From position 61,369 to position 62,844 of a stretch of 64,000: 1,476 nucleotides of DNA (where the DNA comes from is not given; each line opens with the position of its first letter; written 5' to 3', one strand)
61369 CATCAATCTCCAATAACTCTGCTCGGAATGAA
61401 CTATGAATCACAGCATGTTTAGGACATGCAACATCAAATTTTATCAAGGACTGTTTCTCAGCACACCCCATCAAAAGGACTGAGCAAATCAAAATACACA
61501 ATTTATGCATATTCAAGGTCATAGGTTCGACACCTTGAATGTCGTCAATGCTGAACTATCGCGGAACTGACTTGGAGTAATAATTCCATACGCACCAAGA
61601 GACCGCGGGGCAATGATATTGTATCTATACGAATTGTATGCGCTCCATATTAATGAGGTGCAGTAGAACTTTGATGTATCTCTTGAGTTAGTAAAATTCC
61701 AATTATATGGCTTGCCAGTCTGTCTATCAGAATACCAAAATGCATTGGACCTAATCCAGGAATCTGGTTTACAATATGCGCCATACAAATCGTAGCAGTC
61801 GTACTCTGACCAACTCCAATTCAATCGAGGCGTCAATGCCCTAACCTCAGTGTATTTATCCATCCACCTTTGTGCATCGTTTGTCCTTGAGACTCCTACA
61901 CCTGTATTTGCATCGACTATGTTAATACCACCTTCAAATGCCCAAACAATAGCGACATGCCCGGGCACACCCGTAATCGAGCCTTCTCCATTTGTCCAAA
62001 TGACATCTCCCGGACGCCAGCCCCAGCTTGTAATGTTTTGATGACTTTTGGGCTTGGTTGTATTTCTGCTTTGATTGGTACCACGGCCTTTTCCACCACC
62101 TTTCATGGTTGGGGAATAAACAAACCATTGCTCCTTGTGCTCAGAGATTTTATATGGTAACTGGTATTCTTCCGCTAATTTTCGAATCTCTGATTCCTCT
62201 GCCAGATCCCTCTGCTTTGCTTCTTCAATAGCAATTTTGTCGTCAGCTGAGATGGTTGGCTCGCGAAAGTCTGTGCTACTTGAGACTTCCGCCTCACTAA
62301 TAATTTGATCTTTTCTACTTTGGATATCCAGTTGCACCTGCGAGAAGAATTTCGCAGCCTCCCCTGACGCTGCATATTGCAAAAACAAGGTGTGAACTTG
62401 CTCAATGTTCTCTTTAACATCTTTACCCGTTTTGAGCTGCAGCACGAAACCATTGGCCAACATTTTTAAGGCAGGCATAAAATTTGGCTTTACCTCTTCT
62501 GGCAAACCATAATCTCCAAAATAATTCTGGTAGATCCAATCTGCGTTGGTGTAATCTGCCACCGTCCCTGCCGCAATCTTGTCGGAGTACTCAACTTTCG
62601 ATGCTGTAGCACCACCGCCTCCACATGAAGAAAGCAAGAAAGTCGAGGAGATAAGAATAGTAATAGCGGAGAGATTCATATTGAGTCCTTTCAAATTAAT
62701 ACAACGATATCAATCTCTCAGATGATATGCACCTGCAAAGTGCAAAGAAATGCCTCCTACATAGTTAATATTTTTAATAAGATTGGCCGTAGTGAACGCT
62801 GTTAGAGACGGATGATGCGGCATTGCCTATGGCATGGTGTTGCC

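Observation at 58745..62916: Low-GC island encoding a self-contained operon of three lipoproteins (papain-fold hydrolase, unknown protein, kexin-like protease)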

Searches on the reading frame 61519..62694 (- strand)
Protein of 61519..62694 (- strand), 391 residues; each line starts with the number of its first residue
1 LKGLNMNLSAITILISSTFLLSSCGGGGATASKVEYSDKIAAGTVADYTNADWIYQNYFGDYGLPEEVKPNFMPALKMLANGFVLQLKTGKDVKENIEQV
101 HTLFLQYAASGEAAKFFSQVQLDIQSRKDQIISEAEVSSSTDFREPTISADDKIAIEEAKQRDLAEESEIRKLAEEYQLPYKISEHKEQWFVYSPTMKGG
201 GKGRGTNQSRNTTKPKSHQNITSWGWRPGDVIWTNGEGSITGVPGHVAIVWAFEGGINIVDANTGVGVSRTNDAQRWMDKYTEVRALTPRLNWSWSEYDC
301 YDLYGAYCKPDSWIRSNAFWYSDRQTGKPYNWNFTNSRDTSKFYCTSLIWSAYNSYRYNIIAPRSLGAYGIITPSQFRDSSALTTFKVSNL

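Call 4: search_protein_families(library=pfam, proteins=[window:61519-62694:-], max_evalue=0.01)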
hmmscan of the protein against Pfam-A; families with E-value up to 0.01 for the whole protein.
window:61519-62694:- (391 aa): 2 families
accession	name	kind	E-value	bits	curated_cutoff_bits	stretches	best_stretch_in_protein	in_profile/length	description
PF05708.18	Peptidase_C92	-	7.3e-06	26.6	27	1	243-368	24-133/166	Permuted papain-like amidase enzyme, YaeF/YiiX, C92 family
PF00877.26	NLPC_P60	-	0.0046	17.4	23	0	212-284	38-103/105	NlpC/P60 family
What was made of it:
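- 61519..62679 (-): Gene 1 (P1, 386 aa; an alternative TTG start at 62694 gives 391 aa). A lipoprotein made of a novel helical domain (residues ~27-190), an invariant MKGGGKG motif with a Gly-rich disordered tether (192-210), and a permuted NlpC/P60 (YiiX/C92-like) domain with His241 and Cys340. Pfam PF05708 E 7e-6 at 26.6 bits against a cut-off of 27 (call 4).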

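Call 7: search_protein_families(library=ncbifam, proteins=[window:61519-62694:-], max_evalue=0.1)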
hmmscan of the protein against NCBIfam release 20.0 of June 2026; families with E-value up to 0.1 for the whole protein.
window:61519-62694:- (391 aa): 1 family
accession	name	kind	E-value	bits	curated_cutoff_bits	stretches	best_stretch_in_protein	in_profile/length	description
NF007458.0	PRK10030.1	equivalog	0.0021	17.6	216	1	321-355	112-144/205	YiiX family permuted papain-like enzyme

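Call 8: search_protein_families(library=padloc, proteins=[window:61519-62694:-], max_evalue=0.1)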
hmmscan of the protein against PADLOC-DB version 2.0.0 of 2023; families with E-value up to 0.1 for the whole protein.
window:61519-62694:- (391 aa): 0 families

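Call 9: search_protein_families(library=phrogs, proteins=[window:61519-62694:-], max_evalue=0.1)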
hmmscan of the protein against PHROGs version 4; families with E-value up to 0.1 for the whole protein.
window:61519-62694:- (391 aa): 0 families

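Call 11: search_solved_structures(query=window:61519-62694:-, max_evalue=1, show_alignments=2)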
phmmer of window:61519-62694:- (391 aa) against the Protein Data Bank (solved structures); distinct sequences matched with E-value up to 1: 2.
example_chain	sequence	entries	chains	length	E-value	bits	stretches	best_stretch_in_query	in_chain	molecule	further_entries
2if6_A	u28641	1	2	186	0.55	12.5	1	323-355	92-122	Hypothetical protein yiiX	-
3fiq_A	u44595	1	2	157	0.85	11.8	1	154-186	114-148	Odorant-binding protein 1F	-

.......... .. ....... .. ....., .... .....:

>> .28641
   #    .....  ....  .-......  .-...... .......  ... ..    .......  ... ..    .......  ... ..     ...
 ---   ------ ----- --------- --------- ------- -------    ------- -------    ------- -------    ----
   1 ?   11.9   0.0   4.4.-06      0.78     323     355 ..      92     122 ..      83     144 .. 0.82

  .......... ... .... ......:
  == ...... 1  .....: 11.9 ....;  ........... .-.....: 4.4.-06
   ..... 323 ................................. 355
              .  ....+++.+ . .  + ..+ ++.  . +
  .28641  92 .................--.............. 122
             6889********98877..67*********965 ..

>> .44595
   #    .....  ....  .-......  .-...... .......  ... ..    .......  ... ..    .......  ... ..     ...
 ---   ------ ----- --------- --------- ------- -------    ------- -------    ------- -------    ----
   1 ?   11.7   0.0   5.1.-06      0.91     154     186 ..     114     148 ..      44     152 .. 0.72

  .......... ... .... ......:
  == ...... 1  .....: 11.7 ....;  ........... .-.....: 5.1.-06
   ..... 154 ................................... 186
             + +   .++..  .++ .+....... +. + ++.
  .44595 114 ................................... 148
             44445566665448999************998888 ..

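Call 18: find_homologous_proteins(query=window:61519-62679:-, max_evalue=0.001)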
Query window:61519-62679:- (386 aa): 29 proteins with E <= 0.001 among 3272 candidates.
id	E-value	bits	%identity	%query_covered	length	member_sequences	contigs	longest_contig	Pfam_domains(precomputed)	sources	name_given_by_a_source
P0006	3.2e-261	884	99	100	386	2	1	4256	PF05708.19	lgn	-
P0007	9.2e-211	718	76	100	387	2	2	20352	-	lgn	-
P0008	1.7e-181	622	68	100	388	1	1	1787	-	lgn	-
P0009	1.5e-171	589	66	99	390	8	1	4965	-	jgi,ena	-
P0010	5.1e-171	587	64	100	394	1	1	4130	PF05708.19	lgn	-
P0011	1.7e-159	549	62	100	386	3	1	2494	PF05708.19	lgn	-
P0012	1.6e-158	546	63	95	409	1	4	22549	-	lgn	-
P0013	2.7e-149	516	56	100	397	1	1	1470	PF05708.19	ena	-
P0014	1.7e-148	513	58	96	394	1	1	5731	-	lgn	-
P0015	1.1e-147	510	58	92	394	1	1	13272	PF05708.19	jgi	jgi:Permuted papain-like amidase enzyme, YaeF/YiiX, C92 family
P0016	1.2e-146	507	58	97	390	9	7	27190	-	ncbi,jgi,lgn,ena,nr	ncbi:MAG TPA: hypothetical protein PLY54_05115 [Ottowia sp.]|nr:hypothetical protein [Ottowia sp.]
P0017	2.5e-146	506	59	92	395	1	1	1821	PF05708.19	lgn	-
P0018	2.8e-145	502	57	97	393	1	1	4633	PF05708.19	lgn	-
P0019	3.7e-145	502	68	81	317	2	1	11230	-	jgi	jgi:hypothetical protein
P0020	4.7e-145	502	55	99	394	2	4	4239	PF05708.19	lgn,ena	-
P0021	1.5e-143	497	57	100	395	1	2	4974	PF05708.19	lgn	-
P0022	2.7e-142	493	54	99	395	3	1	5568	PF05708.19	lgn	-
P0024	5.5e-140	485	54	98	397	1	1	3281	PF05708.19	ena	-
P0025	3.8e-139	482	56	99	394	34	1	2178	PF05708.19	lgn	-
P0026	3.2e-131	456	52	99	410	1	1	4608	PF05708.19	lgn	-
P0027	1.6e-130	454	57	85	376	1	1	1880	PF05708.19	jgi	jgi:hypothetical protein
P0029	1.1e-122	428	62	83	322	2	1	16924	-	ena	-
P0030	5.5e-97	343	46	95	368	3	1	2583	PF05708.19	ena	-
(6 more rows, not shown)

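Call 19: find_encoding_contigs(protein=P0016, flank=10000, max_places=4)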
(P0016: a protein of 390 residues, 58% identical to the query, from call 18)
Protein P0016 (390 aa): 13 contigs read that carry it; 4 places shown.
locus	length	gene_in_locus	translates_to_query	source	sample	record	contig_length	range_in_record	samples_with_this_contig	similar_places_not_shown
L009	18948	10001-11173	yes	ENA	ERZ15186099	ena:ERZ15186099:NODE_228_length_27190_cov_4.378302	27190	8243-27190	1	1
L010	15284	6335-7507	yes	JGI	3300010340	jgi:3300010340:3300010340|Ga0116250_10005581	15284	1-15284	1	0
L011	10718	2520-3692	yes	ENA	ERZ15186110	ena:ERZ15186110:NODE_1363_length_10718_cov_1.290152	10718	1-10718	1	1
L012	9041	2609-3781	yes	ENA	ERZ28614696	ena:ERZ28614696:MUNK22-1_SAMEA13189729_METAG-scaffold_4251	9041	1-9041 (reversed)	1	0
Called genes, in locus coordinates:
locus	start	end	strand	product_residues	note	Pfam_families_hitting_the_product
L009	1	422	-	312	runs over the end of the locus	PF11740:KfrA_N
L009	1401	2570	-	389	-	PF10134:RPA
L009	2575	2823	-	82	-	-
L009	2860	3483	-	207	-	PF01656:CbiA, PF07015:VirC1, PF09140:MipZ (faint), PF10609:ParA (faint), PF13614:AAA_31 (weak)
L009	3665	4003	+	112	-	PF06296:RelE (weak)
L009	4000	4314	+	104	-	-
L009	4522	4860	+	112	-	-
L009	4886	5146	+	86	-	PF08808:RES (weak)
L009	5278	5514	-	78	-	-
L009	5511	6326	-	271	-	PF01695:IstB_IS21, PF13401:AAA_22 (faint), PF00004:AAA (faint)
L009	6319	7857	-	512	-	PF22483:Mu-transpos_C_2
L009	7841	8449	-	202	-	-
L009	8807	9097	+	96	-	-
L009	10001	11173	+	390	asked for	-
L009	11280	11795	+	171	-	PF12760:Zn_ribbon_IS1595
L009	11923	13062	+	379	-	-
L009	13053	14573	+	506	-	PF00082:Peptidase_S8, PF01483:P_proprotein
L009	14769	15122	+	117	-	-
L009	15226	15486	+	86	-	PF04014:MazE_antitoxin (weak)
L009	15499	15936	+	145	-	PF01850:PIN, PF13470:PIN_3 (faint)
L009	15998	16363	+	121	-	-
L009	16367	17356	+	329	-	PF02899:Phage_int_SAM_1 (weak), PF13495:Phage_int_SAM_4, PF00589:Phage_integrase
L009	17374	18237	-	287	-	-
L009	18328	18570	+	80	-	PF13443:HTH_26 (faint), PF01381:HTH_3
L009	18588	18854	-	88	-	-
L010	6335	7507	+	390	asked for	-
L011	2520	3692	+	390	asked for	-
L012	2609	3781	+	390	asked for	-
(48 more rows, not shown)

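Call 20: find_encoding_contigs(protein=P0012, flank=10000, max_places=3)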
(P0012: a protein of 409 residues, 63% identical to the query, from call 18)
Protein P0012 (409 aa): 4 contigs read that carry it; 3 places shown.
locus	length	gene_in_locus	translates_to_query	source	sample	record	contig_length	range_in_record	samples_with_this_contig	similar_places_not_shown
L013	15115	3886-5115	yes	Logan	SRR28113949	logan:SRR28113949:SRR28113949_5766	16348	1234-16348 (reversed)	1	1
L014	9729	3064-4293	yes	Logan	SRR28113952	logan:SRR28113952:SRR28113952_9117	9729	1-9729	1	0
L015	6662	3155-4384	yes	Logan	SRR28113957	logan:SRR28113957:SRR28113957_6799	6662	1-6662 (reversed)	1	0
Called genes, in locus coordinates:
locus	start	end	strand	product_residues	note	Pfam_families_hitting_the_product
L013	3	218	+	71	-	?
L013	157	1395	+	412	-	PF00083:Sugar_tr (weak), PF07690:MFS_1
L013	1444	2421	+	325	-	PF10604:Polyketide_cyc2, PF03364:Polyketide_cyc (faint), PF06445:GyrI-like (weak)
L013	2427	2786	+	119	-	-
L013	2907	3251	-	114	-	PF02452:PemK_toxin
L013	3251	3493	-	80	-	PF08845:SymE_toxin (weak), PF04014:MazE_antitoxin (weak)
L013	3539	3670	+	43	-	-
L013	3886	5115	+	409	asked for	-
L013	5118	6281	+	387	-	-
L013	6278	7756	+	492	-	PF00082:Peptidase_S8, PF01483:P_proprotein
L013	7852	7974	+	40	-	-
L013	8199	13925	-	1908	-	PF00005:ABC_tran (faint), PF00910:RNA_helicase (faint), PF00931:NB-ARC (faint), PF01443:Viral_helicase1 (faint), PF01583:APS_kinase (faint), PF02463:SMC_N (faint), PF17755:UvrA_DNA-bind, PF17760:UvrA_inter, +21 more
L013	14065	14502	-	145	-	PF00582:Usp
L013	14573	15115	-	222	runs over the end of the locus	PF01323:DSBA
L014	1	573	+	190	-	?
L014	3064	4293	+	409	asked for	-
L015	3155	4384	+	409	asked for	-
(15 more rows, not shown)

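Call 21: find_encoding_contigs(protein=P0029, flank=10000, max_places=3)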
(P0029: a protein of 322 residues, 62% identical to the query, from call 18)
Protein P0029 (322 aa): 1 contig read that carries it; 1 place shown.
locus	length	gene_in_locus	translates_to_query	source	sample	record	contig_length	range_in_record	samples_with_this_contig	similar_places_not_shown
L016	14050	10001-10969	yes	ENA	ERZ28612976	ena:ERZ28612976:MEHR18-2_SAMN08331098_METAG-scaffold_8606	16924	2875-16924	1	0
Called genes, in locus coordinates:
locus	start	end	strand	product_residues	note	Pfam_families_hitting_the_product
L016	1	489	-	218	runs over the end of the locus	PF00005:ABC_tran, PF13304:AAA_21 (faint)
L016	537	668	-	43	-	-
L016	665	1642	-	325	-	PF01745:IPT (weak), PF01715:IPPT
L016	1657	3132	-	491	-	PF01554:MatE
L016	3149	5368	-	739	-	PF02518:HATPase_c, PF13589:HATPase_c_3, PF01119:DNA_mis_repair, PF08676:MutL_C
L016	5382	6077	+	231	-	PF09335:VTT_dom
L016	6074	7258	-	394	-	PF07690:MFS_1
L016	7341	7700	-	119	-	PF05899:Cupin_3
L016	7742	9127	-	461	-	PF01946:Thi4 (weak), PF01266:DAO, PF13450:NAD_binding_8 (faint)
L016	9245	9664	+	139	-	PF25919:BSH_CusB (weak)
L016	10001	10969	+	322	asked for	-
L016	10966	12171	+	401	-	-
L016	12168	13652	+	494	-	PF00082:Peptidase_S8, PF01483:P_proprotein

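Call 22: find_encoding_contigs(protein=P0015, flank=10000, max_places=3)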
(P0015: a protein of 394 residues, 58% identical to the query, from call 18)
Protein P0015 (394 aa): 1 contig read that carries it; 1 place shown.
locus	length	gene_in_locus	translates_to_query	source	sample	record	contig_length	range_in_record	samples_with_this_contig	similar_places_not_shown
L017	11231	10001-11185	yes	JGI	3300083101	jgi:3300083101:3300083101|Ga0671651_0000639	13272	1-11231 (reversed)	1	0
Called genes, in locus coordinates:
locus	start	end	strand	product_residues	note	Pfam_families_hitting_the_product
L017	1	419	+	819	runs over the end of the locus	?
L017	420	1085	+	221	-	PF10544:T5orf172, PF13455:MUG113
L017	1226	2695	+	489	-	PF00478:IMPDH, PF00571:CBS, PF03060:NMO (weak)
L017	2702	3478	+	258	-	PF12833:HTH_18, PF00165:HTH_AraC (weak)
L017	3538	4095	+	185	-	PF01161:PBP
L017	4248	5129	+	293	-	PF27832:Htd2, PF13452:FAS1_DH_region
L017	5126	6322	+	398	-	PF02515:CoA_transf_3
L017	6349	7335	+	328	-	PF03401:TctC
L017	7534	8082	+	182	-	PF07879:PHB_acc_N, PF05233:PHB_acc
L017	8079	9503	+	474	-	PF00919:UPF0004, PF04055:Radical_SAM, PF18693:TRAM_2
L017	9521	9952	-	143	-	PF13560:HTH_31, PF01381:HTH_3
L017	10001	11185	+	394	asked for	PF05708:Peptidase_C92 (weak)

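Call 33: find_related_loci(query=A3, collection=genome_contigs, flank=10000)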
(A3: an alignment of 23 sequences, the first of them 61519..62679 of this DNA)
Query A3 (386 aa) in genome_contigs; peptide patterns used: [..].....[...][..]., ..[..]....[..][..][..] (x = any residue, [..] = any of these).
61 stretches matched a pattern; 7 encode a relative of the query (tblastn E <= 1e-3); 7 distinct loci.
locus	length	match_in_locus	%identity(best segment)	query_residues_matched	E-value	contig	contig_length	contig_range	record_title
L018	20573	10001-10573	70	1-192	1e-90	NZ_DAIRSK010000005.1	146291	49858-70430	MAG: Limnohabitans sp. isolate CTOTU2207 NODE_30_length_146291_cov_8.216807, whole genome shotgun sequence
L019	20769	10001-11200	40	6-381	1e-81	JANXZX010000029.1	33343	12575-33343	MAG: Geobacteraceae bacterium isolate GL140_5_metabat_114 GL140_5_k141_2110170, whole genome shotgun sequence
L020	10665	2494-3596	38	5-382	6e-55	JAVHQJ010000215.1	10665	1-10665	MAG: Sideroxydans sp. isolate WB02no21_51_77 NODE_3649_length_10665_cov_43_291989, whole genome shotgun sequence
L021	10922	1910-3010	31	5-386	7e-46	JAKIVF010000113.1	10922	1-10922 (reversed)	MAG: Methylococcaceae bacterium isolate D100SM.bin.9 NODE_2205_length_10922_cov_3.406762, whole genome shotgun sequence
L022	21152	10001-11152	30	5-348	3e-44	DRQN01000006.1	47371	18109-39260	MAG TPA_asm: Gammaproteobacteria bacterium isolate HyVt-583 HyVt-583_k145_1049994, whole genome shotgun sequence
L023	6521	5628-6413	32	12-263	5e-34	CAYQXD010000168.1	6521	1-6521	MAG TPA_asm: uncultured Thiotrichaceae bacterium isolate SRP215229_co1_115 genome assembly, contig: NODE_8742_length_652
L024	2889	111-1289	28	12-386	1e-29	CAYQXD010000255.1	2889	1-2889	MAG TPA_asm: uncultured Thiotrichaceae bacterium isolate SRP215229_co1_115 genome assembly, contig: NODE_30087_length_28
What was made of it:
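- The cassette is extremely rare for a generally useful trait: 7 loci, in 6 genomes, among 185,579 species representatives (call 33).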

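Call 37: search_protein_families(library=pfam, proteins=[L020:4950-5354:+, L021:4585-5010:+, L022:12489-12956:+, L019:12460-13020:+, L019:12963-14612:+, L020:3580-4953:+, L021:3029-4282:+, L022:11299-12558:+, L019:11215-12441:+], max_evalue=1)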
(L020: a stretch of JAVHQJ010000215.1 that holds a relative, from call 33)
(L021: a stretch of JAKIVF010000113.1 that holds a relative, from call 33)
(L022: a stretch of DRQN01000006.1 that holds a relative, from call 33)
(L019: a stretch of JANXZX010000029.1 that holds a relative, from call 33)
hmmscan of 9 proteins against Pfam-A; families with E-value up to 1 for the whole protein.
L020:4950-5354:+ (134 aa): 0 families

L021:4585-5010:+ (141 aa): 0 families

L022:12489-12956:+ (155 aa): 0 families

L019:12460-13020:+ (186 aa): 0 families

L019:12963-14612:+ (549 aa): 3 families
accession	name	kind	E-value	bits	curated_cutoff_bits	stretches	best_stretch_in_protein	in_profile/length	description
PF00082.27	Peptidase_S8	-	1.4e-43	149.8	21.8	1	111-407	1-288/288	Subtilase family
PF01483.27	P_proprotein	-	1.1e-18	67.6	21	1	471-545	11-85/86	Proprotein convertase P-domain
PF11141.13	DUF2914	-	0.0066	16.6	23.6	1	498-532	18-51/62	Protein of unknown function (DUF2914)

L020:3580-4953:+ (457 aa): 1 family
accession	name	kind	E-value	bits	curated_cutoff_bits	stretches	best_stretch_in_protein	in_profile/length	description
PF14317.12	YcxB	-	0.11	12.7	23.3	1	325-348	13-36/61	YcxB-like protein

L021:3029-4282:+ (417 aa): 2 families
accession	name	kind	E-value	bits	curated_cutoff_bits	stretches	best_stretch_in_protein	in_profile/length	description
PF00169.35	PH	-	0.055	14.4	25.1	1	310-389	21-94/105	PH domain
PF07603.17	Lcl_C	-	0.19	12.5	34.9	1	344-417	50-117/117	Lcl C-terminal domain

L022:11299-12558:+ (419 aa): 0 families

L019:11215-12441:+ (408 aa): 0 families

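Call 42: predict_structure(alignment_id=A3)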
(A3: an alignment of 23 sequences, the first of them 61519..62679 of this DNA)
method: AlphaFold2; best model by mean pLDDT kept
length: 386 residues; sequences in the alignment: 23
mean_pLDDT: 74.1   pTM: 0.73
mean pLDDT of the five models: 74.1, 65.7, 62.4, 61.4, 58.9
residues with pLDDT >= 90: 101; 70-90: 170; 50-70: 42; < 50: 73
segments of 3 or more residues with pLDDT < 50: 1-37, 123-131, 185-208, 358-360
pLDDT, mean of each block of 10 residues (from residue 1): 39 32 33 48 84 75 73 79 75 72 72 74 44 72 92 89 78 75 48 38 42 87 94 66 90 91 91 89 94 92 92 98 82 84 92 72 68 88 92
secondary structure, 60 per line:
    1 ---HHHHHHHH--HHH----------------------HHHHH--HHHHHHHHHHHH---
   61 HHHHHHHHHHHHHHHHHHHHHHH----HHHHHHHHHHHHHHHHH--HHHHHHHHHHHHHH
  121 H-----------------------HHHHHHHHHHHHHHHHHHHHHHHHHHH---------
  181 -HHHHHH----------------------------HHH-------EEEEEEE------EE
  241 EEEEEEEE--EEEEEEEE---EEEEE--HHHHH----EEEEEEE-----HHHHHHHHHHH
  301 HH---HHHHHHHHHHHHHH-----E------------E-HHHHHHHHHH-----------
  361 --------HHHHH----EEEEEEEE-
elements in order: H4-11 H39-43 H46-57 H61-83 H88-104 H107-121 H145-171 H182-187 E226-232 E239-248 E251-258 E262-266 H269-273 E278-284 H290-302 H306-319 H340-349 H369-373 E378-385
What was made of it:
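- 61519..62679 (-): AF2 gave pLDDT 74 and pTM 0.73 (call 42).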
